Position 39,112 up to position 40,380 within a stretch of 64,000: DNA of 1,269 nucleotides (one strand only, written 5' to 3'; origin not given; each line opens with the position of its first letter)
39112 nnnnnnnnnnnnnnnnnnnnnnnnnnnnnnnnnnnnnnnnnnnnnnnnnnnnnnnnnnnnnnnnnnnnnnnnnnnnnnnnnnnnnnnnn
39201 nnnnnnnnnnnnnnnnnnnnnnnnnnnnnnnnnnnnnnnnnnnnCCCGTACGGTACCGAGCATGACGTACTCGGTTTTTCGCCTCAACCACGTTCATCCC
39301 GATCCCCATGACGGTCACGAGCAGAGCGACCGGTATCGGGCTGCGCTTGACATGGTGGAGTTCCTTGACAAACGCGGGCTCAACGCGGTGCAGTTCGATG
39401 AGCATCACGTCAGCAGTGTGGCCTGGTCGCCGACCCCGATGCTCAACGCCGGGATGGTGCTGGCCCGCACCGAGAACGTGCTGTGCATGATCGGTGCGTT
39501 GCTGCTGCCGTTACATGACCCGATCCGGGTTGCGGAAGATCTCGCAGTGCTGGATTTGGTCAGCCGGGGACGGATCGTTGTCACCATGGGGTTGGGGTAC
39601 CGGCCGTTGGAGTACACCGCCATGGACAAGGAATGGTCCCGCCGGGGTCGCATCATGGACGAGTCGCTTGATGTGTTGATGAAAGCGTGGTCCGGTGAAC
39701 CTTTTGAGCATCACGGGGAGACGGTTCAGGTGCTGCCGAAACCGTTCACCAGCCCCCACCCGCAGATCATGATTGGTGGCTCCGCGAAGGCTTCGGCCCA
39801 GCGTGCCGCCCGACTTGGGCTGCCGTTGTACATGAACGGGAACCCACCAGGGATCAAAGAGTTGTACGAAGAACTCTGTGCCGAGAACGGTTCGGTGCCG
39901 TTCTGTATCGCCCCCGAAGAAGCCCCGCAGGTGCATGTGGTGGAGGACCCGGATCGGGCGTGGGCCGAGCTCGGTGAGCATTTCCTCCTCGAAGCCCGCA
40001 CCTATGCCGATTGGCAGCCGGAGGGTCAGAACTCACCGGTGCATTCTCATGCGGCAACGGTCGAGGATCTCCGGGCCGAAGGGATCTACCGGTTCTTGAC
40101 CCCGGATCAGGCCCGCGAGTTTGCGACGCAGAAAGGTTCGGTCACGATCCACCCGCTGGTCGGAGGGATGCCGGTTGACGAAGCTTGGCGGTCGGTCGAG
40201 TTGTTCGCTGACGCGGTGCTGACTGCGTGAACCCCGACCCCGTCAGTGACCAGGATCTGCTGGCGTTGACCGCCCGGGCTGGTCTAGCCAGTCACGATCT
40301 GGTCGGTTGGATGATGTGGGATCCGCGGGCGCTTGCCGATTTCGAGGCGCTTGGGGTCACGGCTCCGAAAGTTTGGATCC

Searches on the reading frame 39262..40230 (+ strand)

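Call 6: search_protein_families(library=ncbifam, proteins=[window:39262-40230:+])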
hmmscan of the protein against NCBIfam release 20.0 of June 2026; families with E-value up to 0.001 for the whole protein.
window:39262-40230:+ (322 aa): 19 families
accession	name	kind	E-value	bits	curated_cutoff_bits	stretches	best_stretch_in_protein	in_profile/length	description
TIGR03619.1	F420_Rv2161c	subfamily_domain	7e-31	107.7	166.9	1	57-193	44-184/247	TIGR03619 family F420-dependent LLM class oxidoreductase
TIGR04020.1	seco_metab_LLM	subfamily_domain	2.9e-25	89.1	244.45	1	18-187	11-186/341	MupA/Atu3671 family FMN-dependent luciferase-like monooxygenase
TIGR04027.1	LLM_KPN_01858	hypoth_equivalog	5e-23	81.6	412.9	1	19-154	13-149/326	putative FMN-dependent luciferase-like monooxygenase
TIGR03571.1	lucif_BA3436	subfamily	5.7e-18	65.2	303.9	1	53-175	63-191/304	TIGR03571 family LLM class oxidoreductase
TIGR03558.1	oxido_grp_1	subfamily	7.2e-18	64.9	166.95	1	17-190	11-184/325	MsnO8 family LLM class oxidoreductase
TIGR04036.1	LLM_CE1758_fam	subfamily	1.4e-15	57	479.1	1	1-167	1-168/355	CE1758 family FMN-dependent luciferase-like monooxygenase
TIGR03858.1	LLM_2I7G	subfamily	1.4e-14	53.8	462.25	1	18-191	18-196/337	Atu2307/SP_0267 family LLM class monooxygenase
TIGR04021.1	LLM_DMSO2_sfnG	equivalog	1.3e-13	51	382.95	1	66-203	70-215/350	dimethylsulfone monooxygenase SfnG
TIGR03854.1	F420_MSMEG_3544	hypoth_equivalog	2.5e-12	46.7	295.6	1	31-186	18-174/290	TIGR03854 family LLM class F420-dependent oxidoreductase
NF007802.0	PRK10508.1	equivalog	1.6e-11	43.9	540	1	17-190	18-188/335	luciferase-like monooxygenase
TIGR03621.1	F420_MSMEG_2516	subfamily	6.5e-11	41.9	213.15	1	40-176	28-160/295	TIGR03621 family F420-dependent LLM class oxidoreductase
NF052255.1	luciferase_Beta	exception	7.4e-11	41.7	500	1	17-191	13-194/325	luciferase subunit beta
NF052254.1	luciferase_Alph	exception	9.8e-11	41.4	600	1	36-210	32-215/354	luciferase subunit alpha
TIGR03560.1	F420_Rv1855c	subfamily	2.6e-10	40.5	231.4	1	22-177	9-178/227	TIGR03560 family F420-dependent LLM class oxidoreductase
TIGR03557.1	F420_G6P_family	subfamily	8.8e-07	28.3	210.4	1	51-228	46-228/316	TIGR03557 family F420-dependent LLM class oxidoreductase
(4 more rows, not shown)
